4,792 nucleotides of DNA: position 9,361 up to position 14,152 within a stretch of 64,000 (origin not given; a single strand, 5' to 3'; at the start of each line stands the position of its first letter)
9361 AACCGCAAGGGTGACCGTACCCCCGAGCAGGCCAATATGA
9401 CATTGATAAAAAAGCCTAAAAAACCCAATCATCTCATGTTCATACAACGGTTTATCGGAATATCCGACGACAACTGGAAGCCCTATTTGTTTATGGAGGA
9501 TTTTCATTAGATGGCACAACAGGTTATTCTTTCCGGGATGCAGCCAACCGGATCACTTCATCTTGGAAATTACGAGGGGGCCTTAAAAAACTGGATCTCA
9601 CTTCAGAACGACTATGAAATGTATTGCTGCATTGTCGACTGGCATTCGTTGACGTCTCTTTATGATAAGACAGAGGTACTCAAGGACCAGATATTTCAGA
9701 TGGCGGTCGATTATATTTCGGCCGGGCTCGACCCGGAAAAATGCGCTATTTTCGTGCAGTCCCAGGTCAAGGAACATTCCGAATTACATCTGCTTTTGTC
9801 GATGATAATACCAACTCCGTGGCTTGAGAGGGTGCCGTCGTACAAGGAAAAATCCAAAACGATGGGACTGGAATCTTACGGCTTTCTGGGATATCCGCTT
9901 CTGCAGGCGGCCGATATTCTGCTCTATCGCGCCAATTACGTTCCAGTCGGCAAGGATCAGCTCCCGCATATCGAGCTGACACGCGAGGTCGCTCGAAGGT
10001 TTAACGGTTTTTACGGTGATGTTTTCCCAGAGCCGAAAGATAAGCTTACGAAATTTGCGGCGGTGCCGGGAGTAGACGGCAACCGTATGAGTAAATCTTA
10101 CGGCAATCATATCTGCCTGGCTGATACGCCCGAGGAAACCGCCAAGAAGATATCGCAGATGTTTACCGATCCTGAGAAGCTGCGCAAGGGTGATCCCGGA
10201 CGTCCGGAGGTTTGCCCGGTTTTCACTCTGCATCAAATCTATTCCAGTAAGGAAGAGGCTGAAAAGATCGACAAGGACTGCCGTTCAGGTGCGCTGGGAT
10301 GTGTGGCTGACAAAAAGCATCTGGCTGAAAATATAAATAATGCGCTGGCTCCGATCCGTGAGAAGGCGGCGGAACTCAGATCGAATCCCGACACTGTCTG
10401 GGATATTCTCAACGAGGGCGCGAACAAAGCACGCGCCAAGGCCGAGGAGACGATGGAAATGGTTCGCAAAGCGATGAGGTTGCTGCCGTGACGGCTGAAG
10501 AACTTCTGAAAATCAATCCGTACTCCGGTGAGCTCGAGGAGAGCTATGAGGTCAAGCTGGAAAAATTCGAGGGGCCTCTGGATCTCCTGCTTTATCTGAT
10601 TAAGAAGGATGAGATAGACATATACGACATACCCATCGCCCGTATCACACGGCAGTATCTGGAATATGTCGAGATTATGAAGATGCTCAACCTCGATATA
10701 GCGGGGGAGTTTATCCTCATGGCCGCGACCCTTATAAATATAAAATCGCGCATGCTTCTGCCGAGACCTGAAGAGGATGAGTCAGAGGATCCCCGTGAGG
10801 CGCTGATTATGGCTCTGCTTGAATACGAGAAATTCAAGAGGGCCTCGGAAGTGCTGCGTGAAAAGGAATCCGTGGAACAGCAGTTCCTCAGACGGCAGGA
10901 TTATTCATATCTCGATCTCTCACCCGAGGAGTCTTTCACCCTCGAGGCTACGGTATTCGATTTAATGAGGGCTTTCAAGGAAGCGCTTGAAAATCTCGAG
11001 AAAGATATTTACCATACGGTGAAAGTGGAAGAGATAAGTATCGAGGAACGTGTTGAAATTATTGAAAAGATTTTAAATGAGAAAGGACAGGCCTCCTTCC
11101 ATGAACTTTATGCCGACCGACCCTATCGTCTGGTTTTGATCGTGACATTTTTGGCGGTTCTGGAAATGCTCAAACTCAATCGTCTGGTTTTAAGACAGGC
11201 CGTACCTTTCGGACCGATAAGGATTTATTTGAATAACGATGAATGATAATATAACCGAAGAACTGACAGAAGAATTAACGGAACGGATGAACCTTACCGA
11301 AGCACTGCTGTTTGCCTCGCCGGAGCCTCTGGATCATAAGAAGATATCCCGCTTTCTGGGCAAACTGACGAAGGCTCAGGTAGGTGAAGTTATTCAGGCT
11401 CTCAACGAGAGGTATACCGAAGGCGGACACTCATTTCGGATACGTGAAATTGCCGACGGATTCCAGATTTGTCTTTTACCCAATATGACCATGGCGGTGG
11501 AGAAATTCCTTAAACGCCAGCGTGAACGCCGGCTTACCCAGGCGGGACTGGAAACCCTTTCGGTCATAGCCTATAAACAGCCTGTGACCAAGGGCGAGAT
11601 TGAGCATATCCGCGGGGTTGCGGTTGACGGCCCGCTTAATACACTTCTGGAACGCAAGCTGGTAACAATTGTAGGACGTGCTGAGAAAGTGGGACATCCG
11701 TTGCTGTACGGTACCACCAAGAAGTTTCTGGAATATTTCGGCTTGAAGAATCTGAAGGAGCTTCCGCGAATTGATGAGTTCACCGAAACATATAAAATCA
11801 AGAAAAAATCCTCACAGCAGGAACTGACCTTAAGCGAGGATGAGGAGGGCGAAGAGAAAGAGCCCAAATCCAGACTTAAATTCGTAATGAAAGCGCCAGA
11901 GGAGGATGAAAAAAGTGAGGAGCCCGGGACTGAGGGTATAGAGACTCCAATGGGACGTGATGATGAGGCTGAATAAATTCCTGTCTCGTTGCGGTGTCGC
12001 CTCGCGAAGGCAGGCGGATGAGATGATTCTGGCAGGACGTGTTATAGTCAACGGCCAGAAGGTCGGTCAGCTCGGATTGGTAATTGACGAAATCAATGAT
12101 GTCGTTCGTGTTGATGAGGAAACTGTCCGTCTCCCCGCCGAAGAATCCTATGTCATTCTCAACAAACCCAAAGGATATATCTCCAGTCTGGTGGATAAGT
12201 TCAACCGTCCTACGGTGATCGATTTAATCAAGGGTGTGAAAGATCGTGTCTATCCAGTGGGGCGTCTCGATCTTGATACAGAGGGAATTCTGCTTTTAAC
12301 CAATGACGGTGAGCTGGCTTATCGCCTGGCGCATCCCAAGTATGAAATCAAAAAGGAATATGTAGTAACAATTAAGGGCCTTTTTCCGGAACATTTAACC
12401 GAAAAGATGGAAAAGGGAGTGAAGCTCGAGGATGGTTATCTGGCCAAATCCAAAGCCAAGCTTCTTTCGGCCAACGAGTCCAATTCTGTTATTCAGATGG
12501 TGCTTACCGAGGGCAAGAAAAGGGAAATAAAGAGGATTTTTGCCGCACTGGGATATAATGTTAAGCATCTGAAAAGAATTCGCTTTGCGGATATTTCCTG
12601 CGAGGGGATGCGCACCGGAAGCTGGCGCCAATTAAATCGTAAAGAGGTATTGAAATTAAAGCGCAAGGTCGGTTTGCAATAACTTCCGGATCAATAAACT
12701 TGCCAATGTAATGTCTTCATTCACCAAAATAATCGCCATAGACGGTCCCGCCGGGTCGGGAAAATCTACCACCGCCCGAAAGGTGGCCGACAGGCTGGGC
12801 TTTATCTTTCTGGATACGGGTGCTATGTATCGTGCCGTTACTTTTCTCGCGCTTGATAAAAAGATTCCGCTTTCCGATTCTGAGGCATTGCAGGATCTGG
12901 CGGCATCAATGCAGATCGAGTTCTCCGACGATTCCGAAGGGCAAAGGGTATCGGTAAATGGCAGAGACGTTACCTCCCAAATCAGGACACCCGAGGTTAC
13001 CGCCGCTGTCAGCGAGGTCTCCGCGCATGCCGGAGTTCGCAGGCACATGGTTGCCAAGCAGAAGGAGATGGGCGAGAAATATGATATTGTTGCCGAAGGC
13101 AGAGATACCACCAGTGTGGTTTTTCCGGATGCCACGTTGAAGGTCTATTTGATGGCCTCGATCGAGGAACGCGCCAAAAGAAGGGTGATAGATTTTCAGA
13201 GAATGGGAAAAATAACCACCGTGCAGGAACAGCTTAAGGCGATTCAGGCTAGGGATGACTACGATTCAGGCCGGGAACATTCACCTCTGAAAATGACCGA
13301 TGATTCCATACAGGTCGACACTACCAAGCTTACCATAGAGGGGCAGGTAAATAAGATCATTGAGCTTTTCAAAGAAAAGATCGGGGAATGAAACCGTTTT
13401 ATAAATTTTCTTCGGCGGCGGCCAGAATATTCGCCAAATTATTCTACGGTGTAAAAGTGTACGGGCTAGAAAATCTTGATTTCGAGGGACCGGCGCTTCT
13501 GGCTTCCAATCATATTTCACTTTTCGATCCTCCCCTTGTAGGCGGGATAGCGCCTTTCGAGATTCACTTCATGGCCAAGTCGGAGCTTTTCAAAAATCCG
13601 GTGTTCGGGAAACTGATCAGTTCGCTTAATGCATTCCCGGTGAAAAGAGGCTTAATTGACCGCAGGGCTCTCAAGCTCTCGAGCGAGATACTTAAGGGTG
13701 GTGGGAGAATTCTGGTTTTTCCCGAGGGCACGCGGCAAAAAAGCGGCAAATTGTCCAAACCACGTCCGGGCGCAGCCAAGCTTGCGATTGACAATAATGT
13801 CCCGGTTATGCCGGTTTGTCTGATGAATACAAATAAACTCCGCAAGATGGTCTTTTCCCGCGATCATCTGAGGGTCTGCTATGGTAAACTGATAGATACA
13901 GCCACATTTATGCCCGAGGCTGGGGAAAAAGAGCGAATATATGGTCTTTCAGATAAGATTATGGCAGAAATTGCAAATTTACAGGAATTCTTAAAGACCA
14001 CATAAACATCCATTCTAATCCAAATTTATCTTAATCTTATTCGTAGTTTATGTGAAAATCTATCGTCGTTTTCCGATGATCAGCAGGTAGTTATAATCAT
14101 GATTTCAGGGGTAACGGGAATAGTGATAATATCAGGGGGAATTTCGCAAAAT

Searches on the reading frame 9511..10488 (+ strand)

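Call 74: search_protein_families(library=pfam, proteins=[window:9511-10488:+], max_evalue=0.00001)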
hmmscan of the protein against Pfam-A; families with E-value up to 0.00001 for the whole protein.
window:9511-10488:+ (326 aa): 1 family
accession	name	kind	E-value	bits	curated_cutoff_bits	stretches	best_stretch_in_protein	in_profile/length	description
PF00579.31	tRNA-synt_1b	-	8.3e-67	226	21.1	1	5-279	7-291/292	tRNA synthetases class I (W and Y)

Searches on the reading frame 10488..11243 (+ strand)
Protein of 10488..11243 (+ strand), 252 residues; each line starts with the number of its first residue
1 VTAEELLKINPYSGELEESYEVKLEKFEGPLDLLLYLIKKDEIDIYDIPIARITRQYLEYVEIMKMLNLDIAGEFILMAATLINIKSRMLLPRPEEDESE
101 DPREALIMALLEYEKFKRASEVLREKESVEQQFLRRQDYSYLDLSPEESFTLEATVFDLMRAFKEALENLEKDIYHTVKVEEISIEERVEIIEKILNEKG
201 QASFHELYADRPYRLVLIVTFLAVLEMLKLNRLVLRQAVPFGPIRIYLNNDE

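Call 74: search_protein_families(library=pfam, proteins=[window:10488-11243:+], max_evalue=0.00001)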
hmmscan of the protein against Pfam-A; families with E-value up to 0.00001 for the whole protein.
window:10488-11243:+ (252 aa): 1 family
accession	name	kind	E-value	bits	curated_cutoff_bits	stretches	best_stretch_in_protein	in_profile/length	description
PF02616.19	SMC_ScpA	-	2.9e-36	126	24.6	1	37-247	1-230/232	Segregation and condensation protein ScpA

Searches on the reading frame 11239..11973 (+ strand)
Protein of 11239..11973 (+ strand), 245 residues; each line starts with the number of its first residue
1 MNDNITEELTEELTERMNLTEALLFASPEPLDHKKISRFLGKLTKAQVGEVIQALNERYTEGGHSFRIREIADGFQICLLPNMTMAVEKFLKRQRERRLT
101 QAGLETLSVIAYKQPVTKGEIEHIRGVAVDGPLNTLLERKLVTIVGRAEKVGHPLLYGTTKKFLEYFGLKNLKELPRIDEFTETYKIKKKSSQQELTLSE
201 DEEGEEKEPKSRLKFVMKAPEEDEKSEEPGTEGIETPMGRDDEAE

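Call 74: search_protein_families(library=pfam, proteins=[window:11239-11973:+], max_evalue=0.00001)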
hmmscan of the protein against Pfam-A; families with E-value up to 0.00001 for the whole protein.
window:11239-11973:+ (245 aa): 1 family
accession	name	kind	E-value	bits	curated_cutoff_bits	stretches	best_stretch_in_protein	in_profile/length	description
PF04079.22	SMC_ScpB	-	5.7e-52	175.9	27.4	1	20-178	3-160/160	Segregation and condensation complex subunit ScpB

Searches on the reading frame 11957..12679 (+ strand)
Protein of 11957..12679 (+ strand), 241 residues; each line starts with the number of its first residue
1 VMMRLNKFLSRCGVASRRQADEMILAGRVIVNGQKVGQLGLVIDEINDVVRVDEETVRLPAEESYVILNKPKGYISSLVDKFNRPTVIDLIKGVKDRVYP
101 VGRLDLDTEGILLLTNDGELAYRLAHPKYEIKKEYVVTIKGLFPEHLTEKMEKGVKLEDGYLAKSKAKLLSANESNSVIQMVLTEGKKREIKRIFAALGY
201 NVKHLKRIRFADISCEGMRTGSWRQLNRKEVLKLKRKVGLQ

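Call 74: search_protein_families(library=pfam, proteins=[window:11957-12679:+], max_evalue=0.00001)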
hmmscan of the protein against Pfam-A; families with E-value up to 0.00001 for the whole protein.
window:11957-12679:+ (241 aa): 2 families
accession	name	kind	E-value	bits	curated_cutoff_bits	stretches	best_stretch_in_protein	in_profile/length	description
PF00849.27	PseudoU_synth_2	-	5.9e-24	85.4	26.8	1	65-197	2-152/152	RNA pseudouridylate synthase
PF01479.30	S4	-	1.4e-10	41.1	22.8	1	3-44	1-43/48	S4 domain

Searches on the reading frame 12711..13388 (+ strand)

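Call 74: search_protein_families(library=pfam, proteins=[window:12711-13388:+], max_evalue=0.00001)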
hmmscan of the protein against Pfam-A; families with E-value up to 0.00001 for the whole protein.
window:12711-13388:+ (226 aa): 4 families
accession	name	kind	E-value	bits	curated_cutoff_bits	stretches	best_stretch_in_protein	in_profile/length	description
PF02224.24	Cytidylate_kin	-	6.9e-71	238.7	26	1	8-221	1-210/211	Cytidylate kinase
PF13189.12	Cytidylate_kin2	-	5.7e-09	36.8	28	1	7-165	1-134/176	Cytidylate kinase-like family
PF13238.12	AAA_18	-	2.6e-06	28.4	29.4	1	8-158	1-108/128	AAA domain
PF13207.12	AAA_17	-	2.6e-06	28.2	27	0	12-71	2-68/136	AAA domain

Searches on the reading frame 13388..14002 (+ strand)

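Call 74: search_protein_families(library=pfam, proteins=[window:13388-14002:+], max_evalue=0.00001)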
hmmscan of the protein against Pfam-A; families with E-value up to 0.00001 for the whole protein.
window:13388-14002:+ (205 aa): 1 family
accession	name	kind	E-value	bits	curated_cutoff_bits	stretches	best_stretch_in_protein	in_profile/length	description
PF01553.26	Acyltransferase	-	3.2e-27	95.3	23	1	22-145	2-131/132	Acyltransferase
